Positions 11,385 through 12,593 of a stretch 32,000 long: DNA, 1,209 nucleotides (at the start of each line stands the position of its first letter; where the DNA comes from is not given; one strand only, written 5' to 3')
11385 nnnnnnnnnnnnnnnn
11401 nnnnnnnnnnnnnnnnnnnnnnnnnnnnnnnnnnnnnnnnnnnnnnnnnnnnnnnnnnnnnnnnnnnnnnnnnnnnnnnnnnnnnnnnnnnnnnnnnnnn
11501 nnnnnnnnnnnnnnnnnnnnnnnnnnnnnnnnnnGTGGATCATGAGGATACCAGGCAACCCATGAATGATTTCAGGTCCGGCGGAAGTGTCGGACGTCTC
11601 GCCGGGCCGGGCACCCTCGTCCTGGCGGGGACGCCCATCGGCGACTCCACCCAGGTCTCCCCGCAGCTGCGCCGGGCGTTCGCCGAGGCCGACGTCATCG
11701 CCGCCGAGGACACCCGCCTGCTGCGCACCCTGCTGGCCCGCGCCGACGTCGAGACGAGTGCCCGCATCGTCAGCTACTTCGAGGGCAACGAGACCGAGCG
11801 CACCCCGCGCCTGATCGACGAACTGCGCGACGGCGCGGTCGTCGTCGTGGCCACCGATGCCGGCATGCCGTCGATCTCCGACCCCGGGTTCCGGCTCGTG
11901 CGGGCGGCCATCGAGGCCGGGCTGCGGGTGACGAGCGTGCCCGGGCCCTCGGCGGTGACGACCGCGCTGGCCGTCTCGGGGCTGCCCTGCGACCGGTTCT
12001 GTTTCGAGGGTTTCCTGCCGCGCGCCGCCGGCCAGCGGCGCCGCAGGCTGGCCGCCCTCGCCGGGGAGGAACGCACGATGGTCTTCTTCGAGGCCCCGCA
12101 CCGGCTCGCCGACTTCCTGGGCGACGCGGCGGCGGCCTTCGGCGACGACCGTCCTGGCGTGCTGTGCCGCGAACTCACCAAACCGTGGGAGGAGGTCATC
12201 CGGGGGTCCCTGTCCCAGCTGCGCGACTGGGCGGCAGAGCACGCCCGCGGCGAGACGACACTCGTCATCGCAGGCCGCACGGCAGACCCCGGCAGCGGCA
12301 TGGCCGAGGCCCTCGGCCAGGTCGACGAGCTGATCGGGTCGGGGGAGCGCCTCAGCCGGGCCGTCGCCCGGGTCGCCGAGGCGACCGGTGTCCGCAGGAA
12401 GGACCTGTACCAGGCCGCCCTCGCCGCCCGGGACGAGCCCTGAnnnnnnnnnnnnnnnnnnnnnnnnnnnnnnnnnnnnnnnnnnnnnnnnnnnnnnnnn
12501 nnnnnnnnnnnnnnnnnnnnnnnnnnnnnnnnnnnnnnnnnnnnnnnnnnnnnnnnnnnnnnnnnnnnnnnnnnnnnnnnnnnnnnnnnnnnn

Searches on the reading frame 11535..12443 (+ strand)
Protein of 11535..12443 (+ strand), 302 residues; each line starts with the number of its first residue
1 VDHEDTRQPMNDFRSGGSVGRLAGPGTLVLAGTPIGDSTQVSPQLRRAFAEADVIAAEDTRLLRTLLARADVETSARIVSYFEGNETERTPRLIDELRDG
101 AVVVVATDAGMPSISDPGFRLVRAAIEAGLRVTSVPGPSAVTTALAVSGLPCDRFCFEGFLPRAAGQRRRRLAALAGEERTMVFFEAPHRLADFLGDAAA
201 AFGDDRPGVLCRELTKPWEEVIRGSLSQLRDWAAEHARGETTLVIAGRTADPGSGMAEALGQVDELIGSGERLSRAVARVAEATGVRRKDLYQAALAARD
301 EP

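Call 24: find_related_loci(query=window:11598-12440:+, collection=genome_contigs, flank=6000)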
Query window:11598-12440:+ (281 aa) in genome_contigs; peptide patterns used: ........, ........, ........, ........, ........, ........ (x = any residue, [..] = any of these).
600 stretches matched a pattern (row limit reached: there are more); 525 encode a relative of the query (tblastn E <= 1e-3); the best 80 are kept; 80 distinct loci.
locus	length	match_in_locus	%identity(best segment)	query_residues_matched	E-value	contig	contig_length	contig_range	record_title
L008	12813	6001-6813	65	7-278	1e-106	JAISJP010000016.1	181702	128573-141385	MAG: Propionibacteriaceae bacterium isolate Hs463_bin124 k119_4263395, whole genome shotgun sequence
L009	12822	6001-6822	67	5-278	3e-105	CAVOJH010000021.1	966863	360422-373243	MAG: uncultured Actinomycetota bacterium isolate MFD10113.bin.1.138 genome assembly, contig: contig_9267, whole genome s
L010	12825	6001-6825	66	3-278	4e-104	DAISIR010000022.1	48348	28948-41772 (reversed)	MAG TPA_asm: Brooklawnia sp. isolate CTOTU7611 NODE_1414_length_48348_cov_139.595842, whole genome shotgun sequence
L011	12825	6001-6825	65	5-280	7e-102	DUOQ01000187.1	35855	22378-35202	MAG TPA_asm: Propionibacterium sp. isolate AS08sgBPME_195 172807_AS08, whole genome shotgun sequence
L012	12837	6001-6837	63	5-281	8e-102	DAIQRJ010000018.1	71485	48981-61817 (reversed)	MAG TPA_asm: Actinopolymorphaceae bacterium isolate CTOTU41428 NODE_209_length_71485_cov_37.726795, whole genome shotgun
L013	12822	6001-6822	63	5-279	1e-99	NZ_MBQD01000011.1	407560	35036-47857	Tessaracoccus lapidicaptus strain IPBSL-7 NODE_1_length_407560_cov_112.587, whole genome shotgun sequence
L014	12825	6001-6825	59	4-279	4e-98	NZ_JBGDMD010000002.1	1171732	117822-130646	Amycolatopsis kentuckyensis strain KC20-1 2, whole genome shotgun sequence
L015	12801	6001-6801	63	5-272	2e-98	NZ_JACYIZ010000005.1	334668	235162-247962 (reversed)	Aestuariimicrobium ganziense strain YIM S02566 Scaffold5, whole genome shotgun sequence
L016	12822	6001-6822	63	5-279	2e-96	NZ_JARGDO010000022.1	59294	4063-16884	Tessaracoccus caeni strain HF-7 NODE_22_length_59294_cov_96.479473, whole genome shotgun sequence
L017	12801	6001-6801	61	5-272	3e-95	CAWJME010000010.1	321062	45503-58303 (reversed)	MAG: uncultured Actinomycetota bacterium isolate MFD02581.bin.1.89 genome assembly, contig: contig_24493, whole genome s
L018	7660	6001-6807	60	7-276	3e-94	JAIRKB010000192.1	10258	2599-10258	MAG: Propionibacteriaceae bacterium isolate Ast373_bin3 k119_448144, whole genome shotgun sequence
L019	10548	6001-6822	60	4-278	4e-94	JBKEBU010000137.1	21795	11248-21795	MAG: Propioniciclava sp. isolate VLC_064 k121_12366020, whole genome shotgun sequence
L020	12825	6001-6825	63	5-280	5e-94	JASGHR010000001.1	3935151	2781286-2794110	MAG: Arachnia sp. isolate 5N002 JMF-2111-06-0005.ont.bin.2_0, whole genome shotgun sequence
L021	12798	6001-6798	60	5-271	8e-94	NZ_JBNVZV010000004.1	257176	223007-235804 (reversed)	Phycicoccus avicenniae strain HA-A HA_contig_4, whole genome shotgun sequence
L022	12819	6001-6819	64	5-278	9e-94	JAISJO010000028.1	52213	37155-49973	MAG: Propionibacteriaceae bacterium isolate Hs463_bin120 k119_4149537, whole genome shotgun sequence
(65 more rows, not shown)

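Call 39: find_homologous_proteins(query=window:11598-12440:+, max_evalue=1e-60)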
Query window:11598-12440:+ (281 aa): 7937 proteins with E <= 1e-60 among 8000 candidates; the best 120 are listed.
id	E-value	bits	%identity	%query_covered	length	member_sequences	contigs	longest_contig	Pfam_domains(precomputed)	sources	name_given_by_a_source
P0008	7.9e-174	594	100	100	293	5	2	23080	PF00590.26,PF23016.3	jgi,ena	-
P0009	3.8e-153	526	90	100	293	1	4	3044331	PF00590.26,PF23016.3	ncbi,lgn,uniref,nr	ncbi:16S rRNA (cytidine(1402)-2'-O)-methyltransferase [Propionibacterium australiense]|uniref:Riboso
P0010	3.9e-153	526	90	100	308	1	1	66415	PF00590.26,PF23016.3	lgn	-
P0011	4.0e-138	477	82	99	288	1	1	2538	PF00590.26,PF23016.3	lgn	-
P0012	4.2e-138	477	82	99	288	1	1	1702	PF00590.26,PF23016.3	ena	-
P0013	1.0e-137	476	82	99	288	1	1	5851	PF00590.26,PF23016.3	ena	-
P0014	1.0e-137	476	81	99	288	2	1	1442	PF00590.26,PF23016.3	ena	-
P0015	1.2e-137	475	82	99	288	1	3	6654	PF00590.26,PF23016.3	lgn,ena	-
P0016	5.7e-137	473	81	99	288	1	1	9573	PF00590.26,PF23016.3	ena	-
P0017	6.6e-137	473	81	99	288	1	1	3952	PF00590.26,PF23016.3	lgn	-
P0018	8.3e-137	473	81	99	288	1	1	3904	PF00590.26,PF23016.3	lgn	-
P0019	1.1e-136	472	81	99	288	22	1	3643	PF00590.26,PF23016.3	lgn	-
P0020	9.4e-136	469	81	99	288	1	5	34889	PF00590.26,PF23016.3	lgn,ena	-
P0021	4.9e-135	467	81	99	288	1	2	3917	PF00590.26,PF23016.3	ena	-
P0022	5.4e-134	464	80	98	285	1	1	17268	PF00590.26,PF23016.3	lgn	-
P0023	4.3e-131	454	80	98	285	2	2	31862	PF00590.26,PF23016.3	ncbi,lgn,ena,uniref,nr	ncbi:16S rRNA (cytidine(1402)-2'-O)-methyltransferase [uncultured Propionibacterium sp.]|uniref:16S 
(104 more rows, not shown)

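Call 40: find_encoding_contigs(protein=P0009, flank=7000, max_places=2)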
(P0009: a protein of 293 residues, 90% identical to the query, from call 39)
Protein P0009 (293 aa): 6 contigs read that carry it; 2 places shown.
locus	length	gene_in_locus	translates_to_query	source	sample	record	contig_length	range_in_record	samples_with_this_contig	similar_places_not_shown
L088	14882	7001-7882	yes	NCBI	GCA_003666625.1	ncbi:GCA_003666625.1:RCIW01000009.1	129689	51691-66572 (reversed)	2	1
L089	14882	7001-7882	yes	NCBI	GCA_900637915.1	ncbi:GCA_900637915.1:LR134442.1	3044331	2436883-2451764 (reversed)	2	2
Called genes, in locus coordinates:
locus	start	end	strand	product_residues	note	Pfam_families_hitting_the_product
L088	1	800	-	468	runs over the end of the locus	PF13347:MFS_2, PF07690:MFS_1 (weak)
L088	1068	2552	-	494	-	PF00860:Xan_ur_permease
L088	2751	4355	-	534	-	PF02366:PMT, PF13231:PMT_2 (weak), PF16192:PMT_4TMC (weak)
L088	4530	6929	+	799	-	PF14498:Glyco_hyd_65N_2, PF22124:Glyco_hydro_95_cat, PF21307:Glyco_hydro_95_C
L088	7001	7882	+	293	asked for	PF00590:TP_methylase, PF23016:RsmI_C (weak)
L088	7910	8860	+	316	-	PF01026:TatD_DNase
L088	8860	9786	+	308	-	PF00398:RrnaAD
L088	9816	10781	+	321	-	PF00288:GHMP_kinases_N, PF08544:GHMP_kinases_C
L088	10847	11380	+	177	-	PF12802:MarR_2 (weak), PF01047:MarR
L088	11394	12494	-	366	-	PF10092:DUF2330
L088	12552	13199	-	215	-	PF00440:TetR_N, PF19344:TetR_C_32 (weak)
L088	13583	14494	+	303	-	PF02826:2-Hacid_dh_C (weak), PF03446:NAD_binding_2, PF14833:NAD_binding_11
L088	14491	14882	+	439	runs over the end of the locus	PF00083:Sugar_tr, PF07690:MFS_1, PF13347:MFS_2 (faint), PF00083:Sugar_tr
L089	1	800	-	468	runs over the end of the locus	PF13347:MFS_2, PF07690:MFS_1 (weak)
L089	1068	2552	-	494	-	PF00860:Xan_ur_permease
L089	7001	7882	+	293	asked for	PF00590:TP_methylase, PF23016:RsmI_C (weak)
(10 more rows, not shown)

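Call 41: find_encoding_contigs(protein=P0010, flank=7000, max_places=2)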
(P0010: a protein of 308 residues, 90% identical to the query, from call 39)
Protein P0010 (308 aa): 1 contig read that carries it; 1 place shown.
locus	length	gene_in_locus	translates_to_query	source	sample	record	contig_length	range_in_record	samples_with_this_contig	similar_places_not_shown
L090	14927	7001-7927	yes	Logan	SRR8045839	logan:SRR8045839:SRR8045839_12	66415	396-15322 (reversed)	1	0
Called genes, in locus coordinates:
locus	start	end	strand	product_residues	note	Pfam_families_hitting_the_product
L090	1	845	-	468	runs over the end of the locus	PF13347:MFS_2, PF07690:MFS_1 (weak)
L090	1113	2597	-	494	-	PF00860:Xan_ur_permease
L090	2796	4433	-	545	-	PF02366:PMT, PF13231:PMT_2 (weak), PF16192:PMT_4TMC (weak)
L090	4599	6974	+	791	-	PF14498:Glyco_hyd_65N_2, PF22124:Glyco_hydro_95_cat, PF21307:Glyco_hydro_95_C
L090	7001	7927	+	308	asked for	PF00590:TP_methylase, PF23016:RsmI_C (weak)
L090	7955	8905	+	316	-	PF01026:TatD_DNase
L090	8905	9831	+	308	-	PF00398:RrnaAD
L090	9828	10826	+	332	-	PF00288:GHMP_kinases_N, PF08544:GHMP_kinases_C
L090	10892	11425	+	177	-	PF12802:MarR_2 (weak), PF01047:MarR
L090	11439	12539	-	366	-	PF10092:DUF2330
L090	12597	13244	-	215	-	PF00440:TetR_N, PF19344:TetR_C_32 (weak)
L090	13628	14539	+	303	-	PF02826:2-Hacid_dh_C (weak), PF03446:NAD_binding_2, PF14833:NAD_binding_11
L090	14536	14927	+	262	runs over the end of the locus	?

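Call 42: find_encoding_contigs(protein=P0020, flank=7000, max_places=2)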
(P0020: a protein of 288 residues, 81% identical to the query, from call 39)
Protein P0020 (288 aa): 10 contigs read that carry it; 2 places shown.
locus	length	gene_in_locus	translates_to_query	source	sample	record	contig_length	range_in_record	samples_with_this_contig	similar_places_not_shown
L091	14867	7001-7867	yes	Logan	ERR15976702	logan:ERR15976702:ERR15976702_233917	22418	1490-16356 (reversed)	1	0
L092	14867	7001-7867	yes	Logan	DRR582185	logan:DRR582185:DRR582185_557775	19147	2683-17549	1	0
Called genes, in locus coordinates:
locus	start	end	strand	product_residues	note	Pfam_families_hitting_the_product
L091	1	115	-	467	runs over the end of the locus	PF13347:MFS_2, PF12832:MFS_1_like, PF07690:MFS_1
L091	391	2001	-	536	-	PF00860:Xan_ur_permease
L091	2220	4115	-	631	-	PF02366:PMT, PF13231:PMT_2 (weak)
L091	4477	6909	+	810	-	PF14498:Glyco_hyd_65N_2, PF22124:Glyco_hydro_95_cat, PF21307:Glyco_hydro_95_C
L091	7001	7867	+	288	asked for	PF00590:TP_methylase, PF23016:RsmI_C (weak)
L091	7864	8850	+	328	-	PF01026:TatD_DNase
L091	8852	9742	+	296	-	PF00398:RrnaAD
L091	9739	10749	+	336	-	PF00288:GHMP_kinases_N, PF08544:GHMP_kinases_C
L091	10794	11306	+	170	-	PF12802:MarR_2, PF01047:MarR (weak)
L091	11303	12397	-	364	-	PF10092:DUF2330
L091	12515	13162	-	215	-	PF00440:TetR_N, PF19344:TetR_C_32 (weak)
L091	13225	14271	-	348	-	PF02729:OTCace_N, PF00185:OTCace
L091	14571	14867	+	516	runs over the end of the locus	PF00483:NTP_transferase, PF01128:IspD, PF02348:CTP_transf_3 (weak), PF12804:NTP_transf_3, PF25087:GMPPB_C (weak), PF00132:Hexapep (weak), PF14602:Hexapep_2 (weak)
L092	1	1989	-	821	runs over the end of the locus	PF02837:Glyco_hydro_2_N, PF22666:Glyco_hydro_2_N2, PF00703:Glyco_hydro_2 (weak), PF02836:Glyco_hydro_2_C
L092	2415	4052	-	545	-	PF02366:PMT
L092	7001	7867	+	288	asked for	PF00590:TP_methylase, PF23016:RsmI_C (weak)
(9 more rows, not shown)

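Call 43: find_encoding_contigs(protein=P0023, flank=7000, max_places=2)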
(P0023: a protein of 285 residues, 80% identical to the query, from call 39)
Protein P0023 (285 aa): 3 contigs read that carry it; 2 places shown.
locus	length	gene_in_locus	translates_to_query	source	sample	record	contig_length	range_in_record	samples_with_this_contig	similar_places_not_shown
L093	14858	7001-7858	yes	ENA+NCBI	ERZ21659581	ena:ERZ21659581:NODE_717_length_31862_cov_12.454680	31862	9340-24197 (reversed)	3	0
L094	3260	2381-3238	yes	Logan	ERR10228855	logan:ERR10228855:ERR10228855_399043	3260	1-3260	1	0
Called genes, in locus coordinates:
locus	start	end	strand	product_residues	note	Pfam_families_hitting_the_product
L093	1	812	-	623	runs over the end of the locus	PF02837:Glyco_hydro_2_N, PF22666:Glyco_hydro_2_N2, PF00703:Glyco_hydro_2 (weak), PF02836:Glyco_hydro_2_C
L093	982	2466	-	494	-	PF00860:Xan_ur_permease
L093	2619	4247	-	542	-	PF02366:PMT, PF13231:PMT_2 (weak), PF16192:PMT_4TMC (weak)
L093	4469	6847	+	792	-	PF14498:Glyco_hyd_65N_2, PF22124:Glyco_hydro_95_cat, PF21307:Glyco_hydro_95_C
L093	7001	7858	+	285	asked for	PF00590:TP_methylase, PF23016:RsmI_C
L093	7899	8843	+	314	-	PF01026:TatD_DNase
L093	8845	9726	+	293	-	PF00398:RrnaAD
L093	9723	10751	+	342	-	PF00288:GHMP_kinases_N, PF08544:GHMP_kinases_C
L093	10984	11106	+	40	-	-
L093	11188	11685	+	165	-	PF13160:DUF3995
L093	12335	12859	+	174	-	PF12802:MarR_2 (weak), PF01047:MarR (weak)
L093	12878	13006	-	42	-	-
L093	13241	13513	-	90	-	PF10092:DUF2330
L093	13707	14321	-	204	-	PF00440:TetR_N, PF19344:TetR_C_32 (weak)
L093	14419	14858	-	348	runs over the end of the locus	PF02729:OTCace_N, PF00185:OTCace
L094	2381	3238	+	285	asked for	PF00590:TP_methylase, PF23016:RsmI_C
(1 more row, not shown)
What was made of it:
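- Tried and rejected: Sister species were reached instead through RsmI homologs and contig look-ups (calls 39-43).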

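Call 51: find_encoding_contigs(protein=P0008, flank=10000, max_places=8)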
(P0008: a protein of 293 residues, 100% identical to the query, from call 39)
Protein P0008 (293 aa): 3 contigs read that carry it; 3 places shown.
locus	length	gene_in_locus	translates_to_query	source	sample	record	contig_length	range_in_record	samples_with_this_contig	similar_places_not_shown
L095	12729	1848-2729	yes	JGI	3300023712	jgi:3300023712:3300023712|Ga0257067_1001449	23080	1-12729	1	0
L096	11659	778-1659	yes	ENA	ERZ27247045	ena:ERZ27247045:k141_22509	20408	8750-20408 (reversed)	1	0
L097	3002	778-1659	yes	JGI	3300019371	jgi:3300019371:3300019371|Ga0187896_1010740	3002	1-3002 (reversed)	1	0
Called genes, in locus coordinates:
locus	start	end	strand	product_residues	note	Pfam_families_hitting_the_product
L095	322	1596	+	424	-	-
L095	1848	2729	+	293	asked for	PF00590:TP_methylase, PF23016:RsmI_C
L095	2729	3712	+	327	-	PF01026:TatD_DNase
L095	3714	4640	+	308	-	PF00398:RrnaAD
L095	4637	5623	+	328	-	PF00288:GHMP_kinases_N, PF08544:GHMP_kinases_C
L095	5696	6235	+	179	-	PF12802:MarR_2 (weak), PF01047:MarR (weak)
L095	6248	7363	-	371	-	PF10092:DUF2330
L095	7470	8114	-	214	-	PF00440:TetR_N, PF19344:TetR_C_32 (weak)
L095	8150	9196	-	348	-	PF02729:OTCace_N, PF00185:OTCace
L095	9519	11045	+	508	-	PF01128:IspD, PF00483:NTP_transferase, PF12804:NTP_transf_3, PF25087:GMPPB_C (faint), PF00132:Hexapep (weak), PF14602:Hexapep_2 (weak)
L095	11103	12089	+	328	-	PF13793:Pribosyltran_N, PF00156:Pribosyltran, PF14572:Pribosyl_synth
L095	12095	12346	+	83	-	-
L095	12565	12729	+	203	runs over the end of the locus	PF01386:Ribosomal_L25p, PF14693:Ribosomal_TL5_C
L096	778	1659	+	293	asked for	PF00590:TP_methylase, PF23016:RsmI_C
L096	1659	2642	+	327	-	PF01026:TatD_DNase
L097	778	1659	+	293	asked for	PF00590:TP_methylase, PF23016:RsmI_C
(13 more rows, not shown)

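Call 75: search_protein_families(library=pfam, proteins=[window:11535-12443:+], max_evalue=0.001)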
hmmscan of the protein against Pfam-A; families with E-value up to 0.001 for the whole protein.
window:11535-12443:+ (302 aa): 2 families
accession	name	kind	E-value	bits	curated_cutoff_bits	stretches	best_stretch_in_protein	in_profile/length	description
PF00590.25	TP_methylase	-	7.8e-33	114.6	27.8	1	27-229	1-211/212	Tetrapyrrole (Corrin/Porphyrin) Methylases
PF23016.2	RsmI_C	-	6e-08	32.8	27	1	273-298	20-45/46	RsmI C-terminal HTH domain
